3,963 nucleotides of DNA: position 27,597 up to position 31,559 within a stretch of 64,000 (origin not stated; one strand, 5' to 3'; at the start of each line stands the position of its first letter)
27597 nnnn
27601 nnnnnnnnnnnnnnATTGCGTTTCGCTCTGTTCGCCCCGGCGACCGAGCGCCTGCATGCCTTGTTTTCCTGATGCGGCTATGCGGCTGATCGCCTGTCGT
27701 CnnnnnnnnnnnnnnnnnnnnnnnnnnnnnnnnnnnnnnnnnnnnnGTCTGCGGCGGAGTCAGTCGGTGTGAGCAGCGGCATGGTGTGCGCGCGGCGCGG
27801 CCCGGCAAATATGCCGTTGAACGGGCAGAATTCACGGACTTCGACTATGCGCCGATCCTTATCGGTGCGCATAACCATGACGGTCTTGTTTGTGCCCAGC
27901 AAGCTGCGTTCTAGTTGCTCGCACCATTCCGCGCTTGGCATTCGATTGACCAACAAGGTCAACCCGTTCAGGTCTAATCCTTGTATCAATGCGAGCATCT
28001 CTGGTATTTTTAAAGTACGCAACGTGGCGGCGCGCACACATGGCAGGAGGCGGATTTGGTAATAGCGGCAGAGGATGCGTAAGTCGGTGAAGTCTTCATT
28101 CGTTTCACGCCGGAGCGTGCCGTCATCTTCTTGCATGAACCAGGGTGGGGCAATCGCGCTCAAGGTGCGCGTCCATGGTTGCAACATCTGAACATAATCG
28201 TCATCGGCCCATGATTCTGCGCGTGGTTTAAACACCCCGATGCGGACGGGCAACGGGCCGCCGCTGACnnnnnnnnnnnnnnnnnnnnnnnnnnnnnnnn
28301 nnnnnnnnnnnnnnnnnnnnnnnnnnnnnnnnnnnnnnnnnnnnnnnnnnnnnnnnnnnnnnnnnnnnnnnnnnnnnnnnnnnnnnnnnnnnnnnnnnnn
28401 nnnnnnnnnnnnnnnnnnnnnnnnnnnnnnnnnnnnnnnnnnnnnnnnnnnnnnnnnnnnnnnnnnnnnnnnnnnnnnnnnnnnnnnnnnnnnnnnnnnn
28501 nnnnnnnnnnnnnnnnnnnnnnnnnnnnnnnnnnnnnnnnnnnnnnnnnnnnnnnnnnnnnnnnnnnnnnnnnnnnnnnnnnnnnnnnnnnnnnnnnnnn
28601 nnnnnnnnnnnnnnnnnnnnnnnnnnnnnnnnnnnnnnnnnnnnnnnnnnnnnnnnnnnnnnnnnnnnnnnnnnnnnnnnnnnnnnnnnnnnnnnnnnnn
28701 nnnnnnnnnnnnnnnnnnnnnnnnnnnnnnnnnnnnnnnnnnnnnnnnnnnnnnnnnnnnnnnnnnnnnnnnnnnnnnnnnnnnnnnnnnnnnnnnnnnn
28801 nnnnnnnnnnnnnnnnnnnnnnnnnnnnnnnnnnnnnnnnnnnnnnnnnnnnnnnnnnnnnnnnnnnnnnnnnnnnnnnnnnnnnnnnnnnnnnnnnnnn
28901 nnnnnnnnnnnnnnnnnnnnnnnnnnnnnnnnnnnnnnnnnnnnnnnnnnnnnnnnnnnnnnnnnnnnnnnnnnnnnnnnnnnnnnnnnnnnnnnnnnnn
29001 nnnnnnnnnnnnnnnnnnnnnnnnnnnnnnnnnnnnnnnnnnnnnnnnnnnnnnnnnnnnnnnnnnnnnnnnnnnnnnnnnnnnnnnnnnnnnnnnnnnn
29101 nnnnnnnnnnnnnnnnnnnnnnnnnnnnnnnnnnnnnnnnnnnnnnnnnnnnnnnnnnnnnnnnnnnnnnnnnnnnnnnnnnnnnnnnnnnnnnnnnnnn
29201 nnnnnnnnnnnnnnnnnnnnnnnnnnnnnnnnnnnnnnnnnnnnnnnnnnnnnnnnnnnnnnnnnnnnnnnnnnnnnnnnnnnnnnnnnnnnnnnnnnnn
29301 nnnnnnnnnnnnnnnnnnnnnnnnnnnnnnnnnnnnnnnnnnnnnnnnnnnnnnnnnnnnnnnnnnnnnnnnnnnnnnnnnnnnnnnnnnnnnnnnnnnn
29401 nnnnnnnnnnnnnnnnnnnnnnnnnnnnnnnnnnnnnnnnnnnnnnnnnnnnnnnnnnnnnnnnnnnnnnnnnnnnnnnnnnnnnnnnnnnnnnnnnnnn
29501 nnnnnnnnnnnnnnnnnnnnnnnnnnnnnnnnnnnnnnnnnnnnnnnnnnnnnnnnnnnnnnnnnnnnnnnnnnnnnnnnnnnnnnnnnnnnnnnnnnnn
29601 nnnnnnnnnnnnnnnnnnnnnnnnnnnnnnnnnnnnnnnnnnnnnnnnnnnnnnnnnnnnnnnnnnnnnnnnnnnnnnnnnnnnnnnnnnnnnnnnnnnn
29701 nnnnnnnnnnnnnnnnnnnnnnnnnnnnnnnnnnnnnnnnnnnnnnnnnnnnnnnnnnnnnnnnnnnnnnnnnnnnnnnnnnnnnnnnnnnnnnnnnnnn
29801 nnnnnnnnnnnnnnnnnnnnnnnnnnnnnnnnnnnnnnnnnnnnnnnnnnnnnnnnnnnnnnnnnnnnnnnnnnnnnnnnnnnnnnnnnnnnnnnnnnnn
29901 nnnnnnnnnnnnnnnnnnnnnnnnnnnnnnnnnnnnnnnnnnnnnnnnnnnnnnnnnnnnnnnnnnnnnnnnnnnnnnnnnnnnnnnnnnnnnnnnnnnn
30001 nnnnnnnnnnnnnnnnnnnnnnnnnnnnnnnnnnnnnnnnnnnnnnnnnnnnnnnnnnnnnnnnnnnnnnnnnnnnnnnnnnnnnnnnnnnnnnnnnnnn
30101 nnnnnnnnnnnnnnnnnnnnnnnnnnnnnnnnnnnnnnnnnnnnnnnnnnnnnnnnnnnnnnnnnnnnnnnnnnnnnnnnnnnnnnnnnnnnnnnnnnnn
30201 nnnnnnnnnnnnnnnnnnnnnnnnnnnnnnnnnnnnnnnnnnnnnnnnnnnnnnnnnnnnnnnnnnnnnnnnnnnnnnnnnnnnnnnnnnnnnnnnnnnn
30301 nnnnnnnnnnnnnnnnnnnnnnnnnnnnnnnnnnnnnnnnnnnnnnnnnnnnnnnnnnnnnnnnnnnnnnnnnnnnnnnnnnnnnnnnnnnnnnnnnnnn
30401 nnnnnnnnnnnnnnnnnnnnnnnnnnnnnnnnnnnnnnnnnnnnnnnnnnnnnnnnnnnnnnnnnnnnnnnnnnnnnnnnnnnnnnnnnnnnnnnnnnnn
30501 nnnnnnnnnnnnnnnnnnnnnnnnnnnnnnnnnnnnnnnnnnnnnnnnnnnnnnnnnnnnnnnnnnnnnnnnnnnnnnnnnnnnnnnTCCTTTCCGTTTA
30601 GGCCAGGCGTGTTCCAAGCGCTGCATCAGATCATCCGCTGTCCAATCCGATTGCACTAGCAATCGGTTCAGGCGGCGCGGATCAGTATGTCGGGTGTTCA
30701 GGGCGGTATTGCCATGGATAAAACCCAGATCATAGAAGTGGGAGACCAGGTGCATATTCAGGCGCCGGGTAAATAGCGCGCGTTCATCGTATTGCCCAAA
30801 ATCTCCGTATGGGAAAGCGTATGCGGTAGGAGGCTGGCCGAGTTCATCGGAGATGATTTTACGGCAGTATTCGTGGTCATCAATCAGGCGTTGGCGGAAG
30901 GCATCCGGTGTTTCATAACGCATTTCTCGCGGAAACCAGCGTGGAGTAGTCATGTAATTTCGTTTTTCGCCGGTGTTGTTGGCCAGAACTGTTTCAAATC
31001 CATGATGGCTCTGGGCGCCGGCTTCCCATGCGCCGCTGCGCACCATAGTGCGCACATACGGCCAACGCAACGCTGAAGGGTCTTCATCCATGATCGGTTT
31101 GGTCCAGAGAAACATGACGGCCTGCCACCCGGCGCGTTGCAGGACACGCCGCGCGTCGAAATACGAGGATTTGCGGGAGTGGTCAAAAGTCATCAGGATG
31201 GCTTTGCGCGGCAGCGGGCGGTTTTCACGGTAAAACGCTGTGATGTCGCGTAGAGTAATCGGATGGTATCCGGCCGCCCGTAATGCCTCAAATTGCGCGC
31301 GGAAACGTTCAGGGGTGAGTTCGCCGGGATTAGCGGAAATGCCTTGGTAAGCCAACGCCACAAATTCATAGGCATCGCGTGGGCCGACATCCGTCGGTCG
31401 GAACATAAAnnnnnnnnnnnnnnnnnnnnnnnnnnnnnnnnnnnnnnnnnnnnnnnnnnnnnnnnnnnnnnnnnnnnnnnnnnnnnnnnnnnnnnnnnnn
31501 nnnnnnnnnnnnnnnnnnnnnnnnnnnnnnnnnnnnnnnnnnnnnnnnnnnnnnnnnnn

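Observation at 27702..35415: Paralogous pair of TPR proteins flanking the synthase, sharing a conserved ~330-aa C-terminal module of unknown function; one carries a CE4 domain with a TFDH variant motif; the two junctions with the GT2 are ATGA overlaps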

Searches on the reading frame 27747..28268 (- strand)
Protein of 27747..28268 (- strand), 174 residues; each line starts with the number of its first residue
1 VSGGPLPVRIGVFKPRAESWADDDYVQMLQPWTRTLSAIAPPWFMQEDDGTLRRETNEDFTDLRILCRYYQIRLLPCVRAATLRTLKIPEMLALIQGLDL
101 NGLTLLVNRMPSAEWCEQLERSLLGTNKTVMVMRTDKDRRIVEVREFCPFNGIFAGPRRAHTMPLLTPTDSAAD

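Call 52: predict_structure(alignment_id=A3)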
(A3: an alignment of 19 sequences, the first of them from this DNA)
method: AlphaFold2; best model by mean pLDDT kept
length: 174 residues; sequences in the alignment: 19
mean_pLDDT: 87.6   pTM: 0.83
mean pLDDT of the five models: 87.6, 87.2, 87.2, 85.2, 84.6
residues with pLDDT >= 90: 119; 70-90: 40; 50-70: 9; < 50: 6
segments of 3 or more residues with pLDDT < 50: 1-3, 172-174
pLDDT, mean of each block of 10 residues (from residue 1): 71 75 89 93 92 86 94 94 90 93 94 94 93 94 92 81 82 42
secondary structure, 60 per line:
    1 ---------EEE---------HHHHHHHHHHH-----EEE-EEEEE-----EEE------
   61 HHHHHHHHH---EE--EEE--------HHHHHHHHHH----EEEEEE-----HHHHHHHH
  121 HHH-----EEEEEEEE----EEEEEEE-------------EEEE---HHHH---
elements in order: E10-12 H22-32 E38-40 E42-46 E52-54 H61-69 E77-79 H88-97 E102-107 H113-123 E129-136 E141-147 E161-164 H168-171
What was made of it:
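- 27738..28247 (-): A residues 1121-1290: alpha/beta half of module copy 'A-C'. It is a truncated GH18-like domain lacking D-x-E. The beta4 motif is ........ at 27945..27968. AF2 model with pLDDT 87.6 (call 52).
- On PgaB (NCBIfam TIGR03938 equivalog): The model has only four beta-alpha units (call 52).
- The alpha/beta half has only four beta-alpha units (call 52).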

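Call 54: fold_search(model_id=the predicted structure, library=pdb)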
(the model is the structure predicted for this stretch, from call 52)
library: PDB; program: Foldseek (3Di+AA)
matches with E <= 10: 1151; with E <= 0.001: 2
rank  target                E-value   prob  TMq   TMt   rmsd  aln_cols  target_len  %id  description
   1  5jh8                  2.3e-04  1.00  0.53  0.31   5.3       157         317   13  Crystal structure of chitinase from Chromobacterium violaceum ATCC 12472 (released 2016-05-25)
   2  4ac1                  6.7e-04  1.00  0.49  0.33   4.6       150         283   11  The structure of a fungal endo-beta-N-acetylglucosaminidase from glycosyl hydrolase family 18, at 1.3A resolution (released 2012-08-22)
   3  4s3j_C                1.1e-03  1.00  0.49  0.23   4.7       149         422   13  Crystal structure of the Bacillus cereus spore cortex-lytic enzyme SleL (released 2015-08-19)
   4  3wd0                  1.8e-03  1.00  0.50  0.20   5.4       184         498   10  Serratia marcescens Chitinase B, tetragonal form (released 2013-09-18)
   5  2y8v_B                2.7e-03  1.00  0.49  0.33   4.4       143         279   14  Structure of chitinase, ChiC, from Aspergillus fumigatus. (released 2012-02-22)
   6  1goi_A                2.9e-03  1.00  0.49  0.20   5.0       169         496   11  Crystal structure of the D140N mutant of chitinase B from Serratia marcescens at 1.45 A resolution (released 2001-11-15)
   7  2y8v_A                3.1e-03  1.00  0.49  0.32   3.8       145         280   13  Structure of chitinase, ChiC, from Aspergillus fumigatus. (released 2012-02-22)
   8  1goi_B                3.5e-03  1.00  0.47  0.19   5.3       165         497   11  Crystal structure of the D140N mutant of chitinase B from Serratia marcescens at 1.45 A resolution (released 2001-11-15)
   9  1e6r_B                3.7e-03  1.00  0.47  0.19   5.0       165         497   10  Chitinase B from Serratia marcescens wildtype in complex with inhibitor allosamidin (released 2001-06-22)
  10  1h0g_A                3.7e-03  0.99  0.42  0.18   5.8       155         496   12  Complex of a chitinase with the natural product cyclopentapeptide argadin from Clonostachys (released 2002-06-27)
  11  1ogb_B                4.0e-03  1.00  0.49  0.20   5.1       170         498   10  Chitinase b from Serratia marcescens mutant D142N (released 2004-04-27)
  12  1e15_A                4.5e-03  1.00  0.49  0.20   5.2       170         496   11  Chitinase B from Serratia Marcescens (released 2000-08-18)
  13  1ogg_A                4.8e-03  1.00  0.47  0.19   4.6       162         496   11  chitinase b from serratia marcescens mutant d142n in complex with inhibitor allosamidin (released 2004-04-27)
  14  7cb1_A                5.4e-03  0.99  0.49  0.20   5.5       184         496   10  Structure of Serratia marcescens chitinase B complexed with compound 6q (released 2021-06-16)
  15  3gzn_C                5.4e-03  0.75  0.28  0.13   9.0       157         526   10  Structure of NEDD8-activating enzyme in complex with NEDD8 and MLN4924 (released 2010-02-02)
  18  4s3j_A                5.8e-03  0.99  0.43  0.21   5.2       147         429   12  Crystal structure of the Bacillus cereus spore cortex-lytic enzyme SleL (released 2015-08-19)
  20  4s3j_B                6.2e-03  1.00  0.46  0.22   4.8       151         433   12  Crystal structure of the Bacillus cereus spore cortex-lytic enzyme SleL (released 2015-08-19)
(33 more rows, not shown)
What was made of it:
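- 27738..28247 (-): Top Foldseek hits are all GH18 (call 54).
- Foldseek: the top hits are GH18 (5jh8 at 2.3e-4, TM 0.53 over about 150 columns; also 4ac1, SleL, ChiB) (call 54).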

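Call 65: search_solved_structures(query=A4, max_evalue=10, show_alignments=3)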
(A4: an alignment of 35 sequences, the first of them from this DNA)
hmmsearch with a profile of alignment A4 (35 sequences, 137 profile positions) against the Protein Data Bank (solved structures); distinct sequences matched with E-value up to 10: 6.
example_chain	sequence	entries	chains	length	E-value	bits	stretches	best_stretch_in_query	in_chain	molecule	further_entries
5jh8_A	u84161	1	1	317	0.00025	23.9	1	78-131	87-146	Probable chitinase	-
4wiw_A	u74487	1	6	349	0.016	18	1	35-131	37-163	Glycoside hydrolase family 18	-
4q6t_A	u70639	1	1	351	0.04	16.8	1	83-129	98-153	Glycosyl hydrolase, family 18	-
3cz8_A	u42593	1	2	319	0.11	15.4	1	84-134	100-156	Putative sporulation-specific glycosylase ydhD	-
6uie_A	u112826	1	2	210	0.5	13.2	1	37-99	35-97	Type III export protein PscK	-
1x60_A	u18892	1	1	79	1.5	11.7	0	81-103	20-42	Sporulation-specific N-acetylmuramoyl-L-alanine amidase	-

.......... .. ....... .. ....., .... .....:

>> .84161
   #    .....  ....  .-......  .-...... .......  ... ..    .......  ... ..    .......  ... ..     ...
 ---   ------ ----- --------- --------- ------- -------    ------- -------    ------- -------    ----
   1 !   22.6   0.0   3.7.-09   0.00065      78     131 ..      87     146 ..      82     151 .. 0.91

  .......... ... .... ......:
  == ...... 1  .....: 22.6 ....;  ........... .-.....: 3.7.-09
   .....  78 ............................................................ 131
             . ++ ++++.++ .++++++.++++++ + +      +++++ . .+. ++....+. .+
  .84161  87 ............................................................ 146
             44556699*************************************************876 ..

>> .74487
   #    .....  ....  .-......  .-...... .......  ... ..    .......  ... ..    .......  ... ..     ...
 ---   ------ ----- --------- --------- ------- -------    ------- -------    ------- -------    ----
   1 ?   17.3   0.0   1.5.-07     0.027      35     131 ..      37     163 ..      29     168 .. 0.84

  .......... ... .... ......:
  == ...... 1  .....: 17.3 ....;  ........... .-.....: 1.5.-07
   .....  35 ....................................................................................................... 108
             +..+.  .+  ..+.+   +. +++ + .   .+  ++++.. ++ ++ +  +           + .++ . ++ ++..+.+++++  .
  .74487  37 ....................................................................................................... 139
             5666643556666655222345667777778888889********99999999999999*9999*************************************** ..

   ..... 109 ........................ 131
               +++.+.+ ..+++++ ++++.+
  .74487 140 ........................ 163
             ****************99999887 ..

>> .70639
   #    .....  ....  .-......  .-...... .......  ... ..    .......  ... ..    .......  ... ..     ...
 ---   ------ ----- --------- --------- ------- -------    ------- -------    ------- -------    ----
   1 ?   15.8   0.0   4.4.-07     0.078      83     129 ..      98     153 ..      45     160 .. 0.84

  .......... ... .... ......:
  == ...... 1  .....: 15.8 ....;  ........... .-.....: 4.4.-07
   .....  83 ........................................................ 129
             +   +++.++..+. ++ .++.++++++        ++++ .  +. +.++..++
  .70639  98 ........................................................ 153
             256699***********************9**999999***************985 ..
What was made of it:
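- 27738..28247 (-): A profile HMM against PDB sequences returns four GH18 entries at the top (call 65).
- On Glycoside hydrolase family 18 (Pfam PF00704): Only a custom profile reaches GH18 PDB chains, best at 2.5e-4 (call 65).
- Sequence profile against PDB sequences: the top four are GH18 (5jh8 at 2.5e-4, 4wiw, 4q6t, YdhD) (call 65). Several of the nearest GH18 relatives (YdhD 3cz8, SleL 4s3j) are spore-cortex peptidoglycan enzymes, and 5jh8, 4wiw and 4q6t group with them in these searches (calls 54, 65).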

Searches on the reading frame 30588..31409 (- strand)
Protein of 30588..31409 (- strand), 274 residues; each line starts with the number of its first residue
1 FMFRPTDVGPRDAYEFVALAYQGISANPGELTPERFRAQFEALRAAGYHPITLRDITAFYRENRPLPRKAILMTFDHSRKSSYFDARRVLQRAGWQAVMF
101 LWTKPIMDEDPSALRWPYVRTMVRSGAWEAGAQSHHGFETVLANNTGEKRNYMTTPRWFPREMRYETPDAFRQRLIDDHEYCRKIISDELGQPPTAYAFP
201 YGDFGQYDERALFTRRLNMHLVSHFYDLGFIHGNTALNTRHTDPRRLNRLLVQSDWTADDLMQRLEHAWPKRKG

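Call 11: search_solved_structures(query=window:30588-31409:-, max_evalue=1, show_alignments=4)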
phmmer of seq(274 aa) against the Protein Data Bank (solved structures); distinct sequences matched with E-value up to 1: 6.
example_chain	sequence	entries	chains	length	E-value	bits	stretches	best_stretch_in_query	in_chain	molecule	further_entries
3vus_A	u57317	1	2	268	4.9e-14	55.7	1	34-204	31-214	Poly-beta-1,6-N-acetyl-D-glucosamine N-deacetylase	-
5bu6_A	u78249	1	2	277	3e-13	53.1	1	39-212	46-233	BpsB (PgaB), Poly-beta-1,6-N-acetyl-D-glucosamine N-deacetylase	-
4f9d_A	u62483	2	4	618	4.3e-13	52.6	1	34-204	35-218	Poly-beta-1,6-N-acetyl-D-glucosamine N-deacetylase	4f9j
4u10_A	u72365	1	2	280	1.1e-09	41.5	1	36-207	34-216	Poly-beta-1,6-N-acetyl-D-glucosamine N-deacetylase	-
4wcj_A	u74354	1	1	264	0.0047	19.7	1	28-134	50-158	Polysaccharide deacetylase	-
6dq3_A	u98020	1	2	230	0.33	13.7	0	31-93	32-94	Polysaccharide deacetylase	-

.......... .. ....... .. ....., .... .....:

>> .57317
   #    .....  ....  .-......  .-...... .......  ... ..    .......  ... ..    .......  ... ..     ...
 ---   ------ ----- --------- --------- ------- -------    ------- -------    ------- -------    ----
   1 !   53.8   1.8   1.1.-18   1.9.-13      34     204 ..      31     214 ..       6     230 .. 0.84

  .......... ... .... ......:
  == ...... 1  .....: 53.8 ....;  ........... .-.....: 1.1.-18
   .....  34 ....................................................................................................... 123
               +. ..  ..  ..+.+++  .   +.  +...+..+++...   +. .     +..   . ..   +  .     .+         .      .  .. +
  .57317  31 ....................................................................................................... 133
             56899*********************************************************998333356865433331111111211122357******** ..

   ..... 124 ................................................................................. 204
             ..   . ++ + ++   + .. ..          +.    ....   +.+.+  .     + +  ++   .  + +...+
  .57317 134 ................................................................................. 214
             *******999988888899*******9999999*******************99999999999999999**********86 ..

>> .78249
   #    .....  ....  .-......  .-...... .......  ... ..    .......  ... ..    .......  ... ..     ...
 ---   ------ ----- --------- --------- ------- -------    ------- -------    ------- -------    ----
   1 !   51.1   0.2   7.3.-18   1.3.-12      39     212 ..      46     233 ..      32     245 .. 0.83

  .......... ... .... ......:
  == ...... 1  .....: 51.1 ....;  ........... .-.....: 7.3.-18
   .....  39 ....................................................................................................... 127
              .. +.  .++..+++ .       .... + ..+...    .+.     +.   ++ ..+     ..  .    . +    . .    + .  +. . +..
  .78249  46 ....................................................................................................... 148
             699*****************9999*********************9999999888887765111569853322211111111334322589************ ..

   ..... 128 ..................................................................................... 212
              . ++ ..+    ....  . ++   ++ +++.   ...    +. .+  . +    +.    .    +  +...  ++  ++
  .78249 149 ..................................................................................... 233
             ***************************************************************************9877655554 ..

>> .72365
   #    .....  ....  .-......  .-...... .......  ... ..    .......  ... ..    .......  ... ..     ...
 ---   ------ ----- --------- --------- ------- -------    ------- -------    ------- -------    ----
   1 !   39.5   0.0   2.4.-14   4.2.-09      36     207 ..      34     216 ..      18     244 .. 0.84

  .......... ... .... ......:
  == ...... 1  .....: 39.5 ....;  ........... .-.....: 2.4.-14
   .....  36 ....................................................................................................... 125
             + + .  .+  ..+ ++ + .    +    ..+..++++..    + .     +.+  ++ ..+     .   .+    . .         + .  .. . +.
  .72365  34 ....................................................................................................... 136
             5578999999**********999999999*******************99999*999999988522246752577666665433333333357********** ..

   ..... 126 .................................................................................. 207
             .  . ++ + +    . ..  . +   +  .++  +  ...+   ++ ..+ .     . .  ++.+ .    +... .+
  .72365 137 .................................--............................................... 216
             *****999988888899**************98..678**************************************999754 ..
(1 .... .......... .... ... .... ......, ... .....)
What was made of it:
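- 30606..31319 (-): A residues ~97-334: PgaB-like CE4 domain with a degenerate active site.
- TFDH at 31179..31190.
- AQSHHGF at 30996..31016.
- LAYQGIS at 31335..31355. PDB PgaB (3vus, 4f9d) at about 1e-13 (call 11).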
